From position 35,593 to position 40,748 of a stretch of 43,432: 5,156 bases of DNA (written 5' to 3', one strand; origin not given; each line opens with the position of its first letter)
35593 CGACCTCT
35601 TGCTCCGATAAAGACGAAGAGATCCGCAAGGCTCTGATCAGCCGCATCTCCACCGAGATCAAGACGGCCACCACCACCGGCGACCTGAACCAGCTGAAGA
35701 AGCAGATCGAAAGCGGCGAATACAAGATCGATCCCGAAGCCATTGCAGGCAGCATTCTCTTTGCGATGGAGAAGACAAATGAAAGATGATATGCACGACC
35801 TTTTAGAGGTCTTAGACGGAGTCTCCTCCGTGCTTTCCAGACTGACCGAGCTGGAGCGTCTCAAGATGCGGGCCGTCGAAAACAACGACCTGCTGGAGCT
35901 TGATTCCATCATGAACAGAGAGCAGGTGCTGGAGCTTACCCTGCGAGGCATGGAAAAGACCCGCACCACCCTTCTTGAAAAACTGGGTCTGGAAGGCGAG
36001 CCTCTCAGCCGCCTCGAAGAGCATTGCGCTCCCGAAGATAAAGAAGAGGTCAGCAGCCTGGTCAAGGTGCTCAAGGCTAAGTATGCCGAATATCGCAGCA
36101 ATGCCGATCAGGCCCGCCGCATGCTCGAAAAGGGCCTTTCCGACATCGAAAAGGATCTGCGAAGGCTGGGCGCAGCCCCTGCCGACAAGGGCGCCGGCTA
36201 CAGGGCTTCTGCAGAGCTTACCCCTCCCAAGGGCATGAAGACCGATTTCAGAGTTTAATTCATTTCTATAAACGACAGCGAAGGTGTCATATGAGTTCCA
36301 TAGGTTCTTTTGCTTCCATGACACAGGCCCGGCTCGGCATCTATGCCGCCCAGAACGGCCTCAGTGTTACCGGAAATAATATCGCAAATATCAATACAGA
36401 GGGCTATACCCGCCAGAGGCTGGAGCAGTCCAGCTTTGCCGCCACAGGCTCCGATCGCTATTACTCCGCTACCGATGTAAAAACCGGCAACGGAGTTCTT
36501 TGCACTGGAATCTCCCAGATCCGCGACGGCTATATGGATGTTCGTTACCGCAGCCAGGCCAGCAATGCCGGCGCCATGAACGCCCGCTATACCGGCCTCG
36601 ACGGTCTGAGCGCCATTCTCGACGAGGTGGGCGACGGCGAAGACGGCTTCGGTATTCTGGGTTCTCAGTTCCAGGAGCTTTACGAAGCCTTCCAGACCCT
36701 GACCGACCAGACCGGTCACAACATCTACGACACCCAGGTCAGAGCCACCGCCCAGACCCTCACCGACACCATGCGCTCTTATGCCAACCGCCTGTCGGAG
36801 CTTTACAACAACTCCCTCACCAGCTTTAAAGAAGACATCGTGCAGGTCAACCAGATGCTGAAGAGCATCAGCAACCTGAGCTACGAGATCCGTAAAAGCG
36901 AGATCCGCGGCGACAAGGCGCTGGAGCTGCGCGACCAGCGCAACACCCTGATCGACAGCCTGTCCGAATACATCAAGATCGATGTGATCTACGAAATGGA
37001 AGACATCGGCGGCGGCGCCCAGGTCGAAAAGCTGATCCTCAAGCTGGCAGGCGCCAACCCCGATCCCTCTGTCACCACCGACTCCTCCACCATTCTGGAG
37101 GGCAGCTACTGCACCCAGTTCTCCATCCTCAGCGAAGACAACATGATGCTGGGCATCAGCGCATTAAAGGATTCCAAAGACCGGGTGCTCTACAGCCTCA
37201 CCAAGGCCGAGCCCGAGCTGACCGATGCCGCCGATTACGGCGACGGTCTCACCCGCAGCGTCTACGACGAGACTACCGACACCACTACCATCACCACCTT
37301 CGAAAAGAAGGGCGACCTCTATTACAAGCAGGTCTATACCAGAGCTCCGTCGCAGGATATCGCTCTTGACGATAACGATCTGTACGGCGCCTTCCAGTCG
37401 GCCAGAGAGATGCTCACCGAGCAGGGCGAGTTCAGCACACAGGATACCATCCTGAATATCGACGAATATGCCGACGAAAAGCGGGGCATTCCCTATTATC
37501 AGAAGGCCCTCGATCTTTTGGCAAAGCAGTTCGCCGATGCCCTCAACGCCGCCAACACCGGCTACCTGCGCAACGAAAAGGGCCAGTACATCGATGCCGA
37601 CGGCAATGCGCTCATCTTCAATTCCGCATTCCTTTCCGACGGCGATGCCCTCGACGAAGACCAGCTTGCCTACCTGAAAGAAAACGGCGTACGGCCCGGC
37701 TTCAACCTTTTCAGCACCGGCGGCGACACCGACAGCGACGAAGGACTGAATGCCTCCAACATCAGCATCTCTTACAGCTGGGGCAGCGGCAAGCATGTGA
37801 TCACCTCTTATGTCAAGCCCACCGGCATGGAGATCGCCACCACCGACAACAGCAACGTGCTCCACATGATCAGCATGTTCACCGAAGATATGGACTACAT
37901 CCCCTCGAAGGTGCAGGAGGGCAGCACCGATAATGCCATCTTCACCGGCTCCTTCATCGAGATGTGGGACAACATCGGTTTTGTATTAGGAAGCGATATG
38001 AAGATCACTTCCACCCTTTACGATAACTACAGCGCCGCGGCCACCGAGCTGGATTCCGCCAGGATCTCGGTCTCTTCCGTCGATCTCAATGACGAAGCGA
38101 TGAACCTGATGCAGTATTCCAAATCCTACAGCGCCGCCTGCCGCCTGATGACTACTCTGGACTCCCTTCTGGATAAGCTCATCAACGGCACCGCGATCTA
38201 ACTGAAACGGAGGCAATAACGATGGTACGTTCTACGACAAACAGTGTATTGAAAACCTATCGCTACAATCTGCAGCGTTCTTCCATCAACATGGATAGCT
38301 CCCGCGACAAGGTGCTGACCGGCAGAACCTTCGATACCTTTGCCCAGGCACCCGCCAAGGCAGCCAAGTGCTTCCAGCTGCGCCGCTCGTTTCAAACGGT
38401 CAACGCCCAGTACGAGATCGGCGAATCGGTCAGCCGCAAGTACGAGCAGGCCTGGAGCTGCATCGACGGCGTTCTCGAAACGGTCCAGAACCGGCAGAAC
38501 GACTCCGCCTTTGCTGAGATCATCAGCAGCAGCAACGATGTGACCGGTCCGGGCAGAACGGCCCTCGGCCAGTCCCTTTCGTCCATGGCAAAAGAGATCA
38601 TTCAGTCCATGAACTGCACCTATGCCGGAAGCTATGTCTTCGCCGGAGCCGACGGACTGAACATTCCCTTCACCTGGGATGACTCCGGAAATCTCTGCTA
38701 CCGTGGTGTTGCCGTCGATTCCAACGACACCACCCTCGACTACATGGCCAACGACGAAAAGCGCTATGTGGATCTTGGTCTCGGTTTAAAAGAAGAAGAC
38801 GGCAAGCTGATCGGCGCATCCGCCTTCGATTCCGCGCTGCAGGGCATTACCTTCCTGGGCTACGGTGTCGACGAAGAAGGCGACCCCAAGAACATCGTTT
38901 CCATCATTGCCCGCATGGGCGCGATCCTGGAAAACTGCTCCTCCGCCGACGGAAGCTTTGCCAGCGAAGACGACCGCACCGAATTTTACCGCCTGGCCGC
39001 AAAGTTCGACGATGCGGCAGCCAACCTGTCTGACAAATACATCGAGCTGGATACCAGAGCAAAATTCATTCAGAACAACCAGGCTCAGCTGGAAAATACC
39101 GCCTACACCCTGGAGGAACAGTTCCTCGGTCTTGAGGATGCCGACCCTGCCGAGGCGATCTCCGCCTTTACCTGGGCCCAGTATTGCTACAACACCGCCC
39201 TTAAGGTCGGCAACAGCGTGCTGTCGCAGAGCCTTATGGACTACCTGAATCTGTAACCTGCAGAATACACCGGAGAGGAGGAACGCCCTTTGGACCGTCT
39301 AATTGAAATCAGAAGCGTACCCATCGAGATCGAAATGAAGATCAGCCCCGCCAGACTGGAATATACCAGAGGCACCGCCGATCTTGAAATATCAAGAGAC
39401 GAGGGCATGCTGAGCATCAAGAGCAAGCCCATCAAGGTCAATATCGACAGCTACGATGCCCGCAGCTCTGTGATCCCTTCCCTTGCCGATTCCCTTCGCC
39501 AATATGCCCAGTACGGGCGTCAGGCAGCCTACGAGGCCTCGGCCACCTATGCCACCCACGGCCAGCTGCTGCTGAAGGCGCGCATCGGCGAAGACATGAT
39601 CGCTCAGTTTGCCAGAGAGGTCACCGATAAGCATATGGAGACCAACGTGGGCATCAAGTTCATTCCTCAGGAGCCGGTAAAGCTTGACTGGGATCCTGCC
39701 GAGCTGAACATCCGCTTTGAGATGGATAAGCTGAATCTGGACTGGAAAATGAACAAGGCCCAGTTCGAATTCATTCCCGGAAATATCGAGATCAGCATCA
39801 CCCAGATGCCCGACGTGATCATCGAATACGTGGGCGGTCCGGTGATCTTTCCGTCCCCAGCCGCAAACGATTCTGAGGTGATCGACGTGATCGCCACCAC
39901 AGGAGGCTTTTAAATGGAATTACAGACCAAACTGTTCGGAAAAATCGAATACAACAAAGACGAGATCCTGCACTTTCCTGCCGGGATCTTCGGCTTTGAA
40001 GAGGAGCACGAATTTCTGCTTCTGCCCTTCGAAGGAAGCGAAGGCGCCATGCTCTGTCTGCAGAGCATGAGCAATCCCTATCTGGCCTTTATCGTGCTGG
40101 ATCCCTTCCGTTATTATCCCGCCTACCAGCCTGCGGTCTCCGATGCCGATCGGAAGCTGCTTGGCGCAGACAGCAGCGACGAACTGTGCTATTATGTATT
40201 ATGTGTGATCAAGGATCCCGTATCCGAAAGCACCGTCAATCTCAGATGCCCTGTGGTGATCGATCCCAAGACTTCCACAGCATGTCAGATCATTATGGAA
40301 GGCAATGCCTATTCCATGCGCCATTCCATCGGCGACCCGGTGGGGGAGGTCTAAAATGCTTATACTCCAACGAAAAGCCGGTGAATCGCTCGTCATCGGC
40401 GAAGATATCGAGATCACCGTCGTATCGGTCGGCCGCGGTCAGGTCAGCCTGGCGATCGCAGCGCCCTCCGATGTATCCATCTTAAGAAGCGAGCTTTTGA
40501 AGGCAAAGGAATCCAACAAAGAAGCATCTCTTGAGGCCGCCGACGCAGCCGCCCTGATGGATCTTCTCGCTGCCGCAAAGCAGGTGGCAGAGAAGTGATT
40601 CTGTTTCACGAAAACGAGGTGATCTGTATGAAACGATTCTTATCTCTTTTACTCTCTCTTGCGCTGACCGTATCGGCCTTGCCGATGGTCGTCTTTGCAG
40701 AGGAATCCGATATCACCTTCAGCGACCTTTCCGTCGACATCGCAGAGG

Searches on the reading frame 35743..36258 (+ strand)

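Call 24: search_protein_families(library=pfam, proteins=[window:35743-36258:+], max_evalue=0.0001)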
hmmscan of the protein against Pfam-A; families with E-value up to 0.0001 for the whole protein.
window:35743-36258:+ (171 aa): 1 family
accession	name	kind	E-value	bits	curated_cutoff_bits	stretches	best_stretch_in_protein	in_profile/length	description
PF05130.17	FlgN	-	4.3e-10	40.6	30.5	1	18-158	4-144/147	FlgN protein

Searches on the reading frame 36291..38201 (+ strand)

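Call 24: search_protein_families(library=pfam, proteins=[window:36291-38201:+], max_evalue=0.0001)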
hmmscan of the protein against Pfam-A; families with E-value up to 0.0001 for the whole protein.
window:36291-38201:+ (636 aa): 3 families
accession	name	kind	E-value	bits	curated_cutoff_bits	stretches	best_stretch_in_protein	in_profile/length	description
PF22638.1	FlgK_D1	-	1.7e-22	80.6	28.6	1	123-235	15-127/233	Flagellar hook-associated protein FlgK helical domain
PF06429.18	Flg_bbr_C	-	1.4e-07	31.4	23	1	592-632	5-45/46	Flagellar basal body rod FlgEFG protein C-terminal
PF00460.25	Flg_bb_rod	-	5e-06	26.8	20.7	1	19-40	10-31/31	Flagella basal body rod protein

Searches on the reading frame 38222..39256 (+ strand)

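Call 24: search_protein_families(library=pfam, proteins=[window:38222-39256:+], max_evalue=0.0001)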
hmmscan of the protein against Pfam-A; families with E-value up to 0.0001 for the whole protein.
window:38222-39256:+ (344 aa): 0 families

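Call 59: search_protein_families(library=pfam, proteins=[window:38222-39256:+], max_evalue=0.001)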
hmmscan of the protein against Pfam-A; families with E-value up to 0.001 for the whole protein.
window:38222-39256:+ (344 aa): 1 family
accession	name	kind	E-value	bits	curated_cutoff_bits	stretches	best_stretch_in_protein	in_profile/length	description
PF00669.25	Flagellin_N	-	0.00067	20.2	26.6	0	6-143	3-137/139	Bacterial flagellin N-terminal helical region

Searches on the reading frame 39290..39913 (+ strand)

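Call 59: search_protein_families(library=pfam, proteins=[window:39290-39913:+], max_evalue=0.001)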
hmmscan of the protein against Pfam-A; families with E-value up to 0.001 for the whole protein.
window:39290-39913:+ (207 aa): 1 family
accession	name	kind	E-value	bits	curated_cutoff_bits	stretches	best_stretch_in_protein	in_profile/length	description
PF20074.4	DUF6470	-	4.7e-51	173.3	28.9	1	5-180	1-178/178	Family of unknown function (DUF6470)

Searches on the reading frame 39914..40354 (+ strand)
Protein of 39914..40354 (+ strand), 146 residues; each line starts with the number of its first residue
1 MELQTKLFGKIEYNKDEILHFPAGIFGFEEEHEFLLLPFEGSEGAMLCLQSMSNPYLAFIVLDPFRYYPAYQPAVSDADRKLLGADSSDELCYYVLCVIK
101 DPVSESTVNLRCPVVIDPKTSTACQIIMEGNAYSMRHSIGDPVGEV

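Call 59: search_protein_families(library=pfam, proteins=[window:39914-40354:+], max_evalue=0.001)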
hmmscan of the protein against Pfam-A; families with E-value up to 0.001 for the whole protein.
window:39914-40354:+ (146 aa): 1 family
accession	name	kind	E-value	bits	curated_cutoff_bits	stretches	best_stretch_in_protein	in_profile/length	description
PF02623.20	FliW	-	2.2e-34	118.3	25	1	19-139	1-122/122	FliW protein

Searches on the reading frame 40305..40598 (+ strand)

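Call 59: search_protein_families(library=pfam, proteins=[window:40305-40598:+], max_evalue=0.001)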
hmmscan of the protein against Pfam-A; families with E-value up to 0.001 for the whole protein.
window:40305-40598:+ (97 aa): 1 family
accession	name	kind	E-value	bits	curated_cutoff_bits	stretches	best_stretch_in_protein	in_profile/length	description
PF02599.21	CsrA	-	6.2e-21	74.5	27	1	18-67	1-50/53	Global regulator protein family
